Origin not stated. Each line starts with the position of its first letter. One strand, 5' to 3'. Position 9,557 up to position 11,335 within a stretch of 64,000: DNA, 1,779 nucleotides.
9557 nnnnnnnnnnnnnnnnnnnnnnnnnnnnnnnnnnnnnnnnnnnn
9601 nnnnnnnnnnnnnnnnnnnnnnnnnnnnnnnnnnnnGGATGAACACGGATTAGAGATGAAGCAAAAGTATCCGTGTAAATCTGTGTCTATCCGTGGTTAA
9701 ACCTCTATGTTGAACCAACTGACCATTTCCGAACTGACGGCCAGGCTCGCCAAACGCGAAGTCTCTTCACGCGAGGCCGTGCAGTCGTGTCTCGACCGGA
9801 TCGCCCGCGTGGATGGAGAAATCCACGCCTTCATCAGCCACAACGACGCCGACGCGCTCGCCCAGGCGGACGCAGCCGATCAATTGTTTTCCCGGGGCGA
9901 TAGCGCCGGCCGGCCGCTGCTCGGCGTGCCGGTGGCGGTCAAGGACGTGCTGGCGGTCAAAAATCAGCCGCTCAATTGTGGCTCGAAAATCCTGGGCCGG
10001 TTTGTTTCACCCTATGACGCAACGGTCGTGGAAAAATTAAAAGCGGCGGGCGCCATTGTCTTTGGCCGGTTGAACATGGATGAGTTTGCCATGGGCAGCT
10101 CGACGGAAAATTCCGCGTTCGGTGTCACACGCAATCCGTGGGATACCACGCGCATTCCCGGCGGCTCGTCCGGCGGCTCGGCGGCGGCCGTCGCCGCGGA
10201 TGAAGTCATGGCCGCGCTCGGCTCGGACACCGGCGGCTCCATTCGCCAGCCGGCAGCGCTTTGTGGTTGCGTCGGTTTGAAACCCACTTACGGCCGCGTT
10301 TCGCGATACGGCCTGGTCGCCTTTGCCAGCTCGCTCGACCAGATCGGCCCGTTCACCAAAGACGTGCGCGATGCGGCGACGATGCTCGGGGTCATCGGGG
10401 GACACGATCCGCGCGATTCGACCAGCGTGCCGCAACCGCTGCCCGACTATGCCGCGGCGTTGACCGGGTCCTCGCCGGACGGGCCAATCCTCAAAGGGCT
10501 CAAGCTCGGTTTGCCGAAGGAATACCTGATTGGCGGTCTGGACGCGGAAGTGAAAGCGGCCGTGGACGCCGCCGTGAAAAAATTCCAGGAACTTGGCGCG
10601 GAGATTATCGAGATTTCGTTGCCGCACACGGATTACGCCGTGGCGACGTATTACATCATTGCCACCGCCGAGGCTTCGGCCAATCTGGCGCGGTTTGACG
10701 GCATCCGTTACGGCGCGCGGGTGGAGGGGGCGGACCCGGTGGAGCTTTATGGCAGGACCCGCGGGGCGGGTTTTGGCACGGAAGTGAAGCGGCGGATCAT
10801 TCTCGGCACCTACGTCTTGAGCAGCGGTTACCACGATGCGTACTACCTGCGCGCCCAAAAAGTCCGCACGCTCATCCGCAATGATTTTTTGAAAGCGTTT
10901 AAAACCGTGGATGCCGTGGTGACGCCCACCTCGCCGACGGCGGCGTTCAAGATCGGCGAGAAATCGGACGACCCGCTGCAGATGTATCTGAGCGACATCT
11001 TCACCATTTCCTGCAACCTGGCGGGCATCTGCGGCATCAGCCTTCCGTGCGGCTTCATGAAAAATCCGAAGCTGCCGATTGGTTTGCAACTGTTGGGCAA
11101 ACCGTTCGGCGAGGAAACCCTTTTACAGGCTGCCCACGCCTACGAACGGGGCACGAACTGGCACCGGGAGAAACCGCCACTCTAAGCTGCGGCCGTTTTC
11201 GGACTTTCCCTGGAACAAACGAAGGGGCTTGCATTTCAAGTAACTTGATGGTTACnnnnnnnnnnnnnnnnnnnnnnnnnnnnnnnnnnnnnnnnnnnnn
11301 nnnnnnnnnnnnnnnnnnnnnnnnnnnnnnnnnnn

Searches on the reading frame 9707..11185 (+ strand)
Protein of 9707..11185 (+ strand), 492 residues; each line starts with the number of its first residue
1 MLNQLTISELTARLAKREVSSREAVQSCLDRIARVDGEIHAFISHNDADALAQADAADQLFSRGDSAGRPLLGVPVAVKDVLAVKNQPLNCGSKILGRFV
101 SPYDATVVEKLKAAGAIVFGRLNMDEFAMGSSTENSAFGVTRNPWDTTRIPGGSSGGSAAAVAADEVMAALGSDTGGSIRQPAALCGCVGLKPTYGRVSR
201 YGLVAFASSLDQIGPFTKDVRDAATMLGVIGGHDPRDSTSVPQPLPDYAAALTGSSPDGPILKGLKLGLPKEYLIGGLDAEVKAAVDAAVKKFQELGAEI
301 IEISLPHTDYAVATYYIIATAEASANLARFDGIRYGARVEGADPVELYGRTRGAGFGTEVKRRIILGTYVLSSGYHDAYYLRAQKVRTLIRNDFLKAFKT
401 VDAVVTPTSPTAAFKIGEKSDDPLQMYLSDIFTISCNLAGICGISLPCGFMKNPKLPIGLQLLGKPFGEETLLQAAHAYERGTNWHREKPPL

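Call 43: search_protein_families(library=pfam, max_evalue=0.0001, proteins=[window:9707-11185:+])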
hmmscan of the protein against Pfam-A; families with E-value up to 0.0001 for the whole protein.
window:9707-11185:+ (492 aa): 1 family
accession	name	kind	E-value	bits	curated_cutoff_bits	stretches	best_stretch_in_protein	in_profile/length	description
PF01425.27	Amidase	-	2.5e-152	508.4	27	1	23-473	1-445/445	Amidase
